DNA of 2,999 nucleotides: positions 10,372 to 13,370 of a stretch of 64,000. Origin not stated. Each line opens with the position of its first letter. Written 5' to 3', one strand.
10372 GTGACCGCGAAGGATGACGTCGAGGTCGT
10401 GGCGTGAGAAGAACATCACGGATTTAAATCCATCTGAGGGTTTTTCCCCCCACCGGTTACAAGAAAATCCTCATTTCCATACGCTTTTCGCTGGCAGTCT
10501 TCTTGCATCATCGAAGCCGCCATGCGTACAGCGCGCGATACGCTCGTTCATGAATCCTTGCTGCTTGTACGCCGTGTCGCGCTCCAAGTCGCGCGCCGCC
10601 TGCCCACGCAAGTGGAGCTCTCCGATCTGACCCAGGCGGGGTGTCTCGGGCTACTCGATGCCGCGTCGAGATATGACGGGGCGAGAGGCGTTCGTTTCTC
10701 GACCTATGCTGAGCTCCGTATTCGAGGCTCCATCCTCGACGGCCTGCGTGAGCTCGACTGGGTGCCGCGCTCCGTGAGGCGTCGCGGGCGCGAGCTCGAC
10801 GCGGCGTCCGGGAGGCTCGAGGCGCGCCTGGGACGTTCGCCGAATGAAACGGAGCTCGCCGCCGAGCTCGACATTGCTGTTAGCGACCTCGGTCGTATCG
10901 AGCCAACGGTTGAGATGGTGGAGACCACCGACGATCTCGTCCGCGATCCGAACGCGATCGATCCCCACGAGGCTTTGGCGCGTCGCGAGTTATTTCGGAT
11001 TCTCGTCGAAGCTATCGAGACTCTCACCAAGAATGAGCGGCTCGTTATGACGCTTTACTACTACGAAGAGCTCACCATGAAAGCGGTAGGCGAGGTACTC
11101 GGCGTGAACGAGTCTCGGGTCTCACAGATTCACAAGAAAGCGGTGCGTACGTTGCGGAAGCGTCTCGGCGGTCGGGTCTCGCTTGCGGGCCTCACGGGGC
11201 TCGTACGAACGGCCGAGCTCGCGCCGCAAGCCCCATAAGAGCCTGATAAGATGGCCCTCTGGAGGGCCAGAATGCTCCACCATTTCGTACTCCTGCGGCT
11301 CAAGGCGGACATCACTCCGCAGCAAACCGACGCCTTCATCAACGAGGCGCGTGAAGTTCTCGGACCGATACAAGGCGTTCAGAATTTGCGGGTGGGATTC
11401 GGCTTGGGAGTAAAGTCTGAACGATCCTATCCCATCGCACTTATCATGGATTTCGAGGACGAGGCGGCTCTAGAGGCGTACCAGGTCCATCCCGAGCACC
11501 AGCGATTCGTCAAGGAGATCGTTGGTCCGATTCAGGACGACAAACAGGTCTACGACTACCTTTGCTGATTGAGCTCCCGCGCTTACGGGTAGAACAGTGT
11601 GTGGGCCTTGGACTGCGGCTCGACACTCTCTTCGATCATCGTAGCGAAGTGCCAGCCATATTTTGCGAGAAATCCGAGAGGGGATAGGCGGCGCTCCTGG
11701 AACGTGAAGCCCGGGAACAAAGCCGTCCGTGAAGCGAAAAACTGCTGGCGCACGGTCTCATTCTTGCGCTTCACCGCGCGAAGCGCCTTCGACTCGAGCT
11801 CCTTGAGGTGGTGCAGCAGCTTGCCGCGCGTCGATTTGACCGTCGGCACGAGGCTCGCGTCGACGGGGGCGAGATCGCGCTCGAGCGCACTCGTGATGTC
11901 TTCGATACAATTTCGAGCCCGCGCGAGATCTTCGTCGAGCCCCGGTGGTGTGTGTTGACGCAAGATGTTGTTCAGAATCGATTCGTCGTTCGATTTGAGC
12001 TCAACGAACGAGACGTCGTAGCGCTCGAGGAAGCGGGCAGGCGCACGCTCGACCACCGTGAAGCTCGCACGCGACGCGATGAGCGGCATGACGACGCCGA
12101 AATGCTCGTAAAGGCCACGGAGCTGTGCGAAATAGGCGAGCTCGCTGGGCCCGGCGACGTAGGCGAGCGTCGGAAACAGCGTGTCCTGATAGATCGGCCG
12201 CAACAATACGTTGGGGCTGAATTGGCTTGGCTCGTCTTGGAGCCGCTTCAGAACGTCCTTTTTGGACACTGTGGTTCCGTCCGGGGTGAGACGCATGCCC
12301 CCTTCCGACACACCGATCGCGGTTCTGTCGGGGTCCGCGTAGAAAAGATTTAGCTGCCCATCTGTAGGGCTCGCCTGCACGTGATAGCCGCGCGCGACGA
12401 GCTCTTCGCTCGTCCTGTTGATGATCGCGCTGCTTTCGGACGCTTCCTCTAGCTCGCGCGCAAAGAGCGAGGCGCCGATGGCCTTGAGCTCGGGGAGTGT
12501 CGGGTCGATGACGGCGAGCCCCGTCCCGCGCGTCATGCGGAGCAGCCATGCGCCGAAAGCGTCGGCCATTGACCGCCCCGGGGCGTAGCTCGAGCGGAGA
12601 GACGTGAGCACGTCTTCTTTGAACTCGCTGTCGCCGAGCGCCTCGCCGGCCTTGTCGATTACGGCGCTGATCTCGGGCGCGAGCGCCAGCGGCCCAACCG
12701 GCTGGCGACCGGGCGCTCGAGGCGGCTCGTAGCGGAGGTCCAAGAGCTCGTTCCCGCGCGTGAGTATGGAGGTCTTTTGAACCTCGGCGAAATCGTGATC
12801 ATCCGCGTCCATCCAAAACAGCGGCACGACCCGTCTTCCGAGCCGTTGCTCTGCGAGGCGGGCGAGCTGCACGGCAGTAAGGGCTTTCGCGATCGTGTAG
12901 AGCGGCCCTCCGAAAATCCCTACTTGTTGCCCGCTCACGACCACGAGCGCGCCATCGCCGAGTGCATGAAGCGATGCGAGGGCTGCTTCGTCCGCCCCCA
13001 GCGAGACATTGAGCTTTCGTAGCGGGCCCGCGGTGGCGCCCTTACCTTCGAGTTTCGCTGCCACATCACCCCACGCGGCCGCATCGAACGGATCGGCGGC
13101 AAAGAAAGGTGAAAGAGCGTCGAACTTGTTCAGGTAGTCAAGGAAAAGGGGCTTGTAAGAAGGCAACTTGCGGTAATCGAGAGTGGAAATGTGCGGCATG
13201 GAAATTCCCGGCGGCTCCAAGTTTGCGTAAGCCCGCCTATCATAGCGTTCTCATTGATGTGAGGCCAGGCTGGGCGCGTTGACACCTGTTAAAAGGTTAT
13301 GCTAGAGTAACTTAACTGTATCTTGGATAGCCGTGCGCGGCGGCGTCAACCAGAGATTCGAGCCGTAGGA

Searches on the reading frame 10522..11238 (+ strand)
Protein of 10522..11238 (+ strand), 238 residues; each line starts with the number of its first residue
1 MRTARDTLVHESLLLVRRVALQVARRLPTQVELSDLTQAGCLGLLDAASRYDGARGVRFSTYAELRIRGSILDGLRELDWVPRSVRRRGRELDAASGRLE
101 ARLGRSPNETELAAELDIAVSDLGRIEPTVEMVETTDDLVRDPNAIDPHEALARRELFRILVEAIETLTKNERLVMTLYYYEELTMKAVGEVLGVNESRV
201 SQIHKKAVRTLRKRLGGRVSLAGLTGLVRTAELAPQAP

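Call 3: search_protein_families(library=pfam, proteins=[window:10522-11238:+], max_evalue=0.1)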
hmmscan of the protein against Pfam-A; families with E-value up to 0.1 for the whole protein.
window:10522-11238:+ (238 aa): 8 families
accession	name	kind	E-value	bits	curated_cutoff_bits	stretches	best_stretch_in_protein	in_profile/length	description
PF04545.22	Sigma70_r4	-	6e-17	61.3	24.1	1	164-213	1-50/50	Sigma-70, region 4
PF04542.20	Sigma70_r2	-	6.9e-14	51.8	24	1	9-80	2-70/71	Sigma-70 region 2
PF08281.18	Sigma70_r4_2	-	7.5e-08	32.3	25.7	1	159-210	2-53/54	Sigma-70, region 4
PF04539.22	Sigma70_r3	-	4.5e-05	23.9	25.3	1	90-123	4-37/78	Sigma-70 region 3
PF13613.12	HTH_Tnp_4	-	0.0028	17.7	27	1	168-215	3-51/53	Helix-turn-helix of DDE superfamily endonuclease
PF13744.12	HTH_37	-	0.037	14.3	27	0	181-210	29-58/80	Helix-turn-helix domain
PF13384.12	HTH_23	-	0.043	14.1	24.6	0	174-206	8-40/50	Homeodomain-like domain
PF04297.20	UPF0122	-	0.047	14.4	22.7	1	166-211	16-61/101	Putative helix-turn-helix protein, YlxM / p13 like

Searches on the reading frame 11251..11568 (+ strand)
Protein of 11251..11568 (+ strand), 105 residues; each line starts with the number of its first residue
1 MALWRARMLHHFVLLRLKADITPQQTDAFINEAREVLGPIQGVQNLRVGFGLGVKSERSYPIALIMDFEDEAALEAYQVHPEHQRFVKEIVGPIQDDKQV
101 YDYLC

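Call 3: search_protein_families(library=pfam, proteins=[window:11251-11568:+], max_evalue=0.1)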
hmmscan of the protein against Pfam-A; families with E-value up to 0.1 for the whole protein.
window:11251-11568:+ (105 aa): 2 families
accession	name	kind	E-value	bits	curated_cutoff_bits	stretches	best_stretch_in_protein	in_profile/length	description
PF07876.18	Dabb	-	1.1e-19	71.3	25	1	9-103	1-94/96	Stress responsive A/B Barrel Domain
PF03992.22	ABM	-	0.0011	19.5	23.1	1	19-88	8-77/78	Antibiotic biosynthesis monooxygenase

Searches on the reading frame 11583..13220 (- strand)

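Call 3: search_protein_families(library=pfam, proteins=[window:11583-13220:-], max_evalue=0.1)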
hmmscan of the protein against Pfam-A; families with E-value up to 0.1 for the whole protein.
window:11583-13220:- (545 aa): 2 families
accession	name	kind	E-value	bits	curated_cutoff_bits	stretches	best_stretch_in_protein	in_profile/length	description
PF10079.15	Rossmann-like_BshC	-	2.4e-86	290.9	27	1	19-384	8-379/380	Bacillithiol biosynthesis BshC, N-terminal Rossmann-like domain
PF24850.1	CC_BshC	-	2e-23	83.4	27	1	387-544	1-158/159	Bacillithiol biosynthesis BshC, C-terminal coiled-coil domain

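Call 4: search_protein_families(library=ncbifam, proteins=[window:11583-13220:-], max_evalue=0.1)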
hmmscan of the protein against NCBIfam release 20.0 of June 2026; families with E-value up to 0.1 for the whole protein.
window:11583-13220:- (545 aa): 1 family
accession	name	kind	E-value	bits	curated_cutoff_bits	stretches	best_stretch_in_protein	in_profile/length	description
TIGR03998.1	thiol_BshC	equivalog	1.2e-129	433.6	265.8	1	23-542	3-528/529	bacillithiol biosynthesis cysteine-adding enzyme BshC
